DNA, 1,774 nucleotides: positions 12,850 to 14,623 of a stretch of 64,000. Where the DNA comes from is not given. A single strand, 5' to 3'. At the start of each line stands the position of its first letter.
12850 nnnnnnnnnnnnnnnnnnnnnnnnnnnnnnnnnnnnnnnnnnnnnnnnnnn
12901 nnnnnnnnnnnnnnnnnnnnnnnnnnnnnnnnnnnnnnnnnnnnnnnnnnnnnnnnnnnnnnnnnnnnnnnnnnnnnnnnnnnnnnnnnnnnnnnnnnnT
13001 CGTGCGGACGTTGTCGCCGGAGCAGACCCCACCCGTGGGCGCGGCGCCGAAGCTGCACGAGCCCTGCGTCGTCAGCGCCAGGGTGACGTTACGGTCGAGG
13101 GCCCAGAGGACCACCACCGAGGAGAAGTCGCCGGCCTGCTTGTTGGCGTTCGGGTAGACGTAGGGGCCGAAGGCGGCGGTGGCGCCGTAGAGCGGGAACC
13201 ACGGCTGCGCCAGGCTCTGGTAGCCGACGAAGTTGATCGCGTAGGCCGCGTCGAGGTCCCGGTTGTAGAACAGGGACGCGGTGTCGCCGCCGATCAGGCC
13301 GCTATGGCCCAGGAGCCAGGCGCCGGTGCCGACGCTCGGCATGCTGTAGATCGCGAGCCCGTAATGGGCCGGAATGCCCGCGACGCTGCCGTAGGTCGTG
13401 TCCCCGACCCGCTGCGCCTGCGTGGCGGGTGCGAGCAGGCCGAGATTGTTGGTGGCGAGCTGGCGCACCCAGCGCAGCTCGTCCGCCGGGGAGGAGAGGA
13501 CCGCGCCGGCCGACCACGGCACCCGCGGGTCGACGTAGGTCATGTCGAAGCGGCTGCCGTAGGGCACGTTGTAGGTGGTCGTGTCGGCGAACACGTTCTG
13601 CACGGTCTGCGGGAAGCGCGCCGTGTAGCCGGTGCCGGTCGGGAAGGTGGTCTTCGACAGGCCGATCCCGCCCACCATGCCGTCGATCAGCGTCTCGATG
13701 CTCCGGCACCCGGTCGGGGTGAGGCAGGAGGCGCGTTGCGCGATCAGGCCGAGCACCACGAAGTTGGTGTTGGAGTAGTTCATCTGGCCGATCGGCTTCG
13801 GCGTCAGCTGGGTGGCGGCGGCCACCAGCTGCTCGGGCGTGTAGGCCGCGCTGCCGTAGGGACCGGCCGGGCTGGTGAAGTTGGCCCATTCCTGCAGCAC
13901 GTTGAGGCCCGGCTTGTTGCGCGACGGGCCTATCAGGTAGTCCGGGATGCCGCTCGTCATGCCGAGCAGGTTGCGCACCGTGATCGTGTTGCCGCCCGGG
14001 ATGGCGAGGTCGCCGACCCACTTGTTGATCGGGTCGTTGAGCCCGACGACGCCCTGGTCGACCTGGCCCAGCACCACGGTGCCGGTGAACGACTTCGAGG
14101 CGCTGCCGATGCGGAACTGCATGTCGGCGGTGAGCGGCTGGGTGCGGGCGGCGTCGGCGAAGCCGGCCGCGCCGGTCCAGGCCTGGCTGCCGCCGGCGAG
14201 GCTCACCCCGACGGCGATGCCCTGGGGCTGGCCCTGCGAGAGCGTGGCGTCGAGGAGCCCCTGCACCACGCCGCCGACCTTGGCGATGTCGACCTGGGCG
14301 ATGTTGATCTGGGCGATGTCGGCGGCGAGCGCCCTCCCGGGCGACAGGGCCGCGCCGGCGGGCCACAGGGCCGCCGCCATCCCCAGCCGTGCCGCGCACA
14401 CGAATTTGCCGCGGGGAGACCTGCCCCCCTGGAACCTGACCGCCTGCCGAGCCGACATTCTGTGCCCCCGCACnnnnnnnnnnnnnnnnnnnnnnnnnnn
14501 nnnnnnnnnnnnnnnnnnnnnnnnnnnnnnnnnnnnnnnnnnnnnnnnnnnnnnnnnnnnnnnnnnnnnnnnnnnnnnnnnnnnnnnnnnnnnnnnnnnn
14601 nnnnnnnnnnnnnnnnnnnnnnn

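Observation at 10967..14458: Surface-displayed S12/beta-lactamase-fold hydrolase fused to an autotransporter barrel, sited inside the lipopeptide locus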

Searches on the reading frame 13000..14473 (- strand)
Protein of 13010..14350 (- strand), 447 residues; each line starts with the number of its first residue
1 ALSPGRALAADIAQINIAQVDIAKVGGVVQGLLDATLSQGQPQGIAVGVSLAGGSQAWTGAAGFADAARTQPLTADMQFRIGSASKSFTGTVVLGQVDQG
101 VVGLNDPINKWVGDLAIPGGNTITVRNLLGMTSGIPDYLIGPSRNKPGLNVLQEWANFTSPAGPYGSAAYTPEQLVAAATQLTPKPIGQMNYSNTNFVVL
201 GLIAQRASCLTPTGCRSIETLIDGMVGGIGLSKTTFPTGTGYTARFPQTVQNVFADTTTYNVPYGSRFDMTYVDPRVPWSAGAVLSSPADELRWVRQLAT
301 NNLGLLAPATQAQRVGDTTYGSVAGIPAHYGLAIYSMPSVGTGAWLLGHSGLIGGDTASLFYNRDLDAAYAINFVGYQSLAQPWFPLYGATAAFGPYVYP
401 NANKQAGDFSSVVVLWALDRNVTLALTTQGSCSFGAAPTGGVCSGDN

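Call 9: search_solved_structures(query=window:13000-14473:-, max_evalue=0.001, show_alignments=3)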
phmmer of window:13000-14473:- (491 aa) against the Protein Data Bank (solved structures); distinct sequences matched with E-value up to 0.001: 81 (the best 60 are shown).
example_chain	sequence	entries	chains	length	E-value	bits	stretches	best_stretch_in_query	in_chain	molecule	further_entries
4y7p_A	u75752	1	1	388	9e-21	77.3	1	77-396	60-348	Alkaline D-peptidase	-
3wwx_A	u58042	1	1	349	3.4e-20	75.4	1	70-415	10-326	S12 family peptidase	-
9s7k_A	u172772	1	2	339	3e-17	65.7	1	81-255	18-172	D-alanyl-D-alanine carboxypeptidase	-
9d93_Sa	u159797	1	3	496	9.6e-15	57.4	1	70-419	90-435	Tail wing base, gp30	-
2dns_A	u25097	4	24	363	1.8e-13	53.3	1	66-180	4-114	D-amino acid amidase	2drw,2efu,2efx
1sde_A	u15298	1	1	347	8.7e-13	51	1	70-406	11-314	D-alanyl-D-alanine carboxypeptidase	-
1cef_A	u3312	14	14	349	8.8e-13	50.9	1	70-406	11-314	D-ALANYL-D-ALANINE CARBOXYPEPTIDASE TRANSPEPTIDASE | D-ALANYL-D-ALANINE CARBOXYPEPTIDASE | D-alanyl-D-alanine carboxypeptidase precursor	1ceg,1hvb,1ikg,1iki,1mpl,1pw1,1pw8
2qmi_A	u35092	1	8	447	3.6e-12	48.9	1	77-250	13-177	Pbp related beta-lactamase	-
1fcm_A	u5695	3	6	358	8.8e-11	44.3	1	68-227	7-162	BETA-LACTAMASE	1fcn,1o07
3iwo_A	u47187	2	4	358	1.9e-10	43.3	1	68-210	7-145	Beta-lactamase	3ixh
1l0f_A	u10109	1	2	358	2.1e-10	43.1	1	68-209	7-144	beta-lactamase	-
7spn_A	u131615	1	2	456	2.2e-10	43.1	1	77-179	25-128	IS11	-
1pi4_A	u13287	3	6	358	2.3e-10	43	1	68-209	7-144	Beta-lactamase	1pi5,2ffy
1fsw_A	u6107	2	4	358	2.5e-10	42.8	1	68-209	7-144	CEPHALOSPORINASE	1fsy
7atl_AAA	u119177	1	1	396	2.6e-10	42.8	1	69-353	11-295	Esterase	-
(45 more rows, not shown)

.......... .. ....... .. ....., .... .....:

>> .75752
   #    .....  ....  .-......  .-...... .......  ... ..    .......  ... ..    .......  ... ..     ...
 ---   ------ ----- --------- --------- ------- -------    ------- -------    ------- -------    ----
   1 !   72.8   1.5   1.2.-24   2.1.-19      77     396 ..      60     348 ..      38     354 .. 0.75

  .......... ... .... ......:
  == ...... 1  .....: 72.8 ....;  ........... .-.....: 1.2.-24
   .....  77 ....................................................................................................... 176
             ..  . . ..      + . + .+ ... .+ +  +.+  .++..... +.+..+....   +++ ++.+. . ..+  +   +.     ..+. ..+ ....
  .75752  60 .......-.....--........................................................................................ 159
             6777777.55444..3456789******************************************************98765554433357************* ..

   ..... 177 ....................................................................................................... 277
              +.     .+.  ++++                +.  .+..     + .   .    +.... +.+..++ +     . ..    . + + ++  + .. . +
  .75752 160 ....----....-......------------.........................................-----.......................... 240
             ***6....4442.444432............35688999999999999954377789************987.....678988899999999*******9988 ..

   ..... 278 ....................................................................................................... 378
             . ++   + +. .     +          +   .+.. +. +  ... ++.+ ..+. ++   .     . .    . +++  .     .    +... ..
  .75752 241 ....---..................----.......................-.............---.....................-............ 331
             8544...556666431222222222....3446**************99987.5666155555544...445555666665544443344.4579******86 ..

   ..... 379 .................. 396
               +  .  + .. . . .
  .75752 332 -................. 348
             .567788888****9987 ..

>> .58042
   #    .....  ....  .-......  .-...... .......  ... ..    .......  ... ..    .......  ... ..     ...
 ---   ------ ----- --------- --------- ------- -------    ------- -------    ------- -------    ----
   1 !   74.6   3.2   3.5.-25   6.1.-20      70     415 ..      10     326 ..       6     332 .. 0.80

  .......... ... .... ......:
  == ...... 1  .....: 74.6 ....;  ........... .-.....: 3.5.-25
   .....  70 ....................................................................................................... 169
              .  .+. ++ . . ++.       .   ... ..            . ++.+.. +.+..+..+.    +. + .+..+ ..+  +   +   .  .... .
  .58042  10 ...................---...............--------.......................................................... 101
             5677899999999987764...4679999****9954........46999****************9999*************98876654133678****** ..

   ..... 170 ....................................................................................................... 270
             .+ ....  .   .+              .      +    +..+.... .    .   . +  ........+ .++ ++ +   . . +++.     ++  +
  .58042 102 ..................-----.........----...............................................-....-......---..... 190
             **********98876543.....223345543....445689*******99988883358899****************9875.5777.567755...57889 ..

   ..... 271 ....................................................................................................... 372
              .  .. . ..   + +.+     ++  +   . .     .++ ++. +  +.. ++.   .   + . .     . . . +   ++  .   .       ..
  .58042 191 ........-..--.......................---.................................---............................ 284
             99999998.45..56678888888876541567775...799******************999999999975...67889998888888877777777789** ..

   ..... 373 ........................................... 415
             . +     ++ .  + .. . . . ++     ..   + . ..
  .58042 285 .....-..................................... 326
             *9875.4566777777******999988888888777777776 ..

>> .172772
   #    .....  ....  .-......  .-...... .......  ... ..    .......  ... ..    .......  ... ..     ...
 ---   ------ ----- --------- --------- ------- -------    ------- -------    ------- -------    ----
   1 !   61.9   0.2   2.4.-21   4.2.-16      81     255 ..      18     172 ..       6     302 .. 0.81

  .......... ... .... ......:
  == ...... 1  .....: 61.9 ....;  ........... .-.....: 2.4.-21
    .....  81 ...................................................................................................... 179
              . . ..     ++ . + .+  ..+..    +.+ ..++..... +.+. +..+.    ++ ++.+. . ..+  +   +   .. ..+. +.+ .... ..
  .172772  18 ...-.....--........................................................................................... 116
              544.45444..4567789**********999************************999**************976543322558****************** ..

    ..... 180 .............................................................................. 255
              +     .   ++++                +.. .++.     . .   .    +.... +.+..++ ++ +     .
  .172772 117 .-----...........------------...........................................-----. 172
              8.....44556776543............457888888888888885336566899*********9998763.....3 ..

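Call 21: find_homologous_proteins(query=window:13010-14350:-, max_evalue=0.00001)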
Query window:13010-14350:- (447 aa): 25 proteins with E <= 0.00001 among 8000 candidates.
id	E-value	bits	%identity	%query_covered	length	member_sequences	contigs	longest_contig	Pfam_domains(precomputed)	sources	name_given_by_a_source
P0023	9.8e-208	709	85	83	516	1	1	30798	PF00144.30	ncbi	-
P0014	1.3e-107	379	47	96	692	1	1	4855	PF00144.30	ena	-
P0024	4.3e-96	341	43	97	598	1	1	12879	PF00144.30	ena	-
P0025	1.0e-94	336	44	94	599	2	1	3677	PF00144.30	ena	-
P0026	4.9e-57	212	36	80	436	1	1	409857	PF00144.30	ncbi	ncbi:serine hydrolase [Vibrio sp. PP-XX7]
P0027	8.8e-28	115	32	74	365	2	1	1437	PF00144.30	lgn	-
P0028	1.7e-23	101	30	80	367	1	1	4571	PF00144.30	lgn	-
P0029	1.9e-23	101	32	76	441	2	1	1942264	PF00144.30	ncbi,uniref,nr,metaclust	ncbi:serine hydrolase domain-containing protein [Arthrobacter sp. 35W]|uniref:serine hydrolase domai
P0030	2.3e-23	101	33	69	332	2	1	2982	PF00144.30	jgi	jgi:D-alanyl-D-alanine carboxypeptidase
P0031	1.4e-22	98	30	75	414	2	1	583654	PF00144.30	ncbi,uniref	ncbi:serine hydrolase domain-containing protein [Streptomyces sp. NPDC017202]|uniref:serine hydrolas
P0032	3.9e-22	97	33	71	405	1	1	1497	PF00144.30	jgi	jgi:D-alanyl-D-alanine carboxypeptidase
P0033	9.7e-22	95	33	75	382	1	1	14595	PF00144.30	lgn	-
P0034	3.3e-20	90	31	81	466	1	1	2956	PF00144.30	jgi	jgi:D-alanyl-D-alanine carboxypeptidase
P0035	3.0e-19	87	31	72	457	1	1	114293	PF00144.30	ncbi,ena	-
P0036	5.8e-18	83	34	62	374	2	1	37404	PF00144.30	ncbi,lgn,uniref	ncbi:serine hydrolase domain-containing protein [Dactylosporangium sp. NPDC050688]|uniref:serine hyd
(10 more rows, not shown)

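Call 45: find_encoding_contigs(protein=P0026, flank=10000, max_places=1)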
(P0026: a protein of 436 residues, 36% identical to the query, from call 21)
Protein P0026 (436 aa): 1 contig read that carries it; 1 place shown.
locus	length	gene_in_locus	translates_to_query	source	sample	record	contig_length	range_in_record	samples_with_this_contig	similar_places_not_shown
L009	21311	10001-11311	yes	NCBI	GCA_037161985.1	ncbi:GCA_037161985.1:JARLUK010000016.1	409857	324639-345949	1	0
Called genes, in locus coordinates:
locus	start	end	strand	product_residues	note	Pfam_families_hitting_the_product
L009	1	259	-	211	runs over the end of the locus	PF06857:ACP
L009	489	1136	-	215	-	PF01874:CitG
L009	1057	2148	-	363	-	PF16957:Mal_decarbox_Al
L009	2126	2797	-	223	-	PF16957:Mal_decarbox_Al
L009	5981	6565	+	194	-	PF05036:SPOR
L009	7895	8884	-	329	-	PF00589:Phage_integrase (weak)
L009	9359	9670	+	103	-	PF01253:SUI1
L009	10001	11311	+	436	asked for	PF00144:Beta-lactamase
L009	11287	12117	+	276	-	-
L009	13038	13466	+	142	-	PF00668:Condensation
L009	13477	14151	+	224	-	PF00668:Condensation (weak), PF00501:AMP-binding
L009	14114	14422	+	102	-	PF00501:AMP-binding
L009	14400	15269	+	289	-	PF00501:AMP-binding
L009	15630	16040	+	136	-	-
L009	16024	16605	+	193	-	PF00975:Thioesterase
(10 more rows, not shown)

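Call 46: find_encoding_contigs(protein=P0024, flank=10000, max_places=1)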
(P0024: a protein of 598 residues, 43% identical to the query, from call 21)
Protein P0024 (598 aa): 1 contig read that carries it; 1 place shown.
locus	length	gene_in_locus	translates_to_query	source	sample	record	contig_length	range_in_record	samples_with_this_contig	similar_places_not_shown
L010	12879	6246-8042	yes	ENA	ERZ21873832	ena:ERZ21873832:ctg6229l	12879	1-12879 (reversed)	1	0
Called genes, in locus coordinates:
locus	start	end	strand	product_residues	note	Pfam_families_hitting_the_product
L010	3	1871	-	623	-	?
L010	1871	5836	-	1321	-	PF00501:AMP-binding, PF00550:PP-binding, PF00109:ketoacyl-synt, PF00108:Thiolase_N (faint), PF02801:Ketoacyl-synt_C, PF16197:KAsynt_C_assoc, PF00698:Acyl_transf_1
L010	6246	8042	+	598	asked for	PF00144:Beta-lactamase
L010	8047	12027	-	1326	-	PF00668:Condensation, PF00501:AMP-binding, PF13193:AMP-binding_C, PF00550:PP-binding, PF00975:Thioesterase, PF12697:Abhydrolase_6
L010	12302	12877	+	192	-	?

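Call 50: predict_structure(alignment_id=A2)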
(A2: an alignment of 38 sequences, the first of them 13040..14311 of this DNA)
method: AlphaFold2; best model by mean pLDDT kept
length: 424 residues; sequences in the alignment: 38
mean_pLDDT: 91.1   pTM: 0.92
mean pLDDT of the five models: 91.1, 90.2, 89.6, 89.6, 89.4
residues with pLDDT >= 90: 325; 70-90: 64; 50-70: 21; < 50: 14
segments of 3 or more residues with pLDDT < 50: 1-4, 417-424
pLDDT, mean of each block of 10 residues (from residue 1): 62 92 86 96 96 95 97 99 99 99 98 99 98 96 92 95 98 97 99 98 98 98 96 94 80 92 97 98 98 98 96 93 92 95 94 97 77 70 69 68 91 66 38
secondary structure, 60 per line:
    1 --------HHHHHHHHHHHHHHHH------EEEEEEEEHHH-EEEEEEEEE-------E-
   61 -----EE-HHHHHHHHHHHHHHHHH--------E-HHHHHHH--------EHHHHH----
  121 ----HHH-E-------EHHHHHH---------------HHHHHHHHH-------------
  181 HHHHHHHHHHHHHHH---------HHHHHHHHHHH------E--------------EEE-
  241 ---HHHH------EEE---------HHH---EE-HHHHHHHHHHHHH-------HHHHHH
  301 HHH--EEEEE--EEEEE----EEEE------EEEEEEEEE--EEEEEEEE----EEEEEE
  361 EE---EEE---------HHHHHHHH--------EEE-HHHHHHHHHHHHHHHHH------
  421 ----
elements in order: H9-24 E31-38 E43-51 H69-85 H96-102 H112-116 H138-143 H159-167 H181-195 H205-215 E237-239 H244-247 E254-256 H275-287 H295-303 E306-310 E313-317 E322-325 E332-340 E343-350 E355-362 E366-368 H378-385 E394-396 H398-414
